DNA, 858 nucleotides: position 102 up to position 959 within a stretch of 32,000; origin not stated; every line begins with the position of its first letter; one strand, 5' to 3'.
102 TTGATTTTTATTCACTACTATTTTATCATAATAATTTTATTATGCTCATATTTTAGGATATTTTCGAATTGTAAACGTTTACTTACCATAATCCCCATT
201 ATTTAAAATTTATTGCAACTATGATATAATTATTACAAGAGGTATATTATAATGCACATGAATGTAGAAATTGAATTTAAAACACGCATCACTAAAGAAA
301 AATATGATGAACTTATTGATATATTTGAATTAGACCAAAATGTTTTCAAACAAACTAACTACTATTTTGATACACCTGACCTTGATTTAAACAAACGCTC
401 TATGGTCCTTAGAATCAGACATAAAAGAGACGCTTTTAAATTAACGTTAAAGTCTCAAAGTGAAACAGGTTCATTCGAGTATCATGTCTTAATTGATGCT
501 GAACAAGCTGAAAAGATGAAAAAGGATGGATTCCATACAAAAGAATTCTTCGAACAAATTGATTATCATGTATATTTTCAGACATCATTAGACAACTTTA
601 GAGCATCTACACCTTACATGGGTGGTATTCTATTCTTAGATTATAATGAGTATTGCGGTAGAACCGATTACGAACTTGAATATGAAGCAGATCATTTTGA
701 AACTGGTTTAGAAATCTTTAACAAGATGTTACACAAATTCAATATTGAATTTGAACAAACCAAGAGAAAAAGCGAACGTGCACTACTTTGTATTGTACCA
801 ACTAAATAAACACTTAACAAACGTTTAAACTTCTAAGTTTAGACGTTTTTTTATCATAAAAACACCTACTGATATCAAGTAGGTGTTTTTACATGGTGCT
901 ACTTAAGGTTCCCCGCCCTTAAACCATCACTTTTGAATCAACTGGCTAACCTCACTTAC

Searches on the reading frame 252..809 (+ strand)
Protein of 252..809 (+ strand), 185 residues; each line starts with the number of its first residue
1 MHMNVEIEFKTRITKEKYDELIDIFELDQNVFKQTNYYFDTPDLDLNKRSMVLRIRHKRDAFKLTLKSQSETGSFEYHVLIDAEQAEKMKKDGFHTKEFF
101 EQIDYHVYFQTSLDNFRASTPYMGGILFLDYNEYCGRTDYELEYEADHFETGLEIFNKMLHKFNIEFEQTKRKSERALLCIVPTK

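Call 75: find_encoding_contigs(protein=window:252-809:+, flank=10000, max_places=3)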
Protein window:252-809:+ (185 aa): 24 contigs read that carry it; 3 places shown.
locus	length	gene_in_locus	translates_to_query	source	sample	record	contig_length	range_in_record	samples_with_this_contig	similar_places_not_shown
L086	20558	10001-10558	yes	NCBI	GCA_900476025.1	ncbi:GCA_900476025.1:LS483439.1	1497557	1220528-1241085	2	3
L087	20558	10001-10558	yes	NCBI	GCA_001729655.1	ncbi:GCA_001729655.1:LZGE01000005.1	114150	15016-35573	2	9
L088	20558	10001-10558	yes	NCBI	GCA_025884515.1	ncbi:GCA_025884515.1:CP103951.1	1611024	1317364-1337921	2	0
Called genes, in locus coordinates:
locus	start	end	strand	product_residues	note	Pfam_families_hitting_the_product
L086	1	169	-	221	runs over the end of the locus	PF10502:Peptidase_S26 (weak)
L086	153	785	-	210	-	PF01813:ATP-synt_D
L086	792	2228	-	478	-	PF02874:ATP-synt_ab_N, PF00006:ATP-synt_ab, PF22919:ATP-synt_VA_C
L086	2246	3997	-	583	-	PF02874:ATP-synt_ab_N, PF16886:ATP-synt_ab_Xtn, PF00006:ATP-synt_ab, PF22919:ATP-synt_VA_C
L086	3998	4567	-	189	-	-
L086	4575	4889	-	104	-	PF01990:ATP-synt_F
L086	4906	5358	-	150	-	PF00137:ATP-synt_C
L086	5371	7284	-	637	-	PF01496:V_ATPase_I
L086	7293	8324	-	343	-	PF01992:vATP-synt_AC39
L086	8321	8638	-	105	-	-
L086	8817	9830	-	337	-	PF00044:Gp_dh_N, PF02800:Gp_dh_C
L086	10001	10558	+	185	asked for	PF01928:CYTH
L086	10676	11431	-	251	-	PF08378:NERD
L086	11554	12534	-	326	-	-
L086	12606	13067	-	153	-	PF00462:Glutaredoxin, PF03960:ArsC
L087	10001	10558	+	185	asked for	PF01928:CYTH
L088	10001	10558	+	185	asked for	PF01928:CYTH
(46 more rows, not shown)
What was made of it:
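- Checked: The full gap gene was seen in A. laidlawii loci (call 75).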
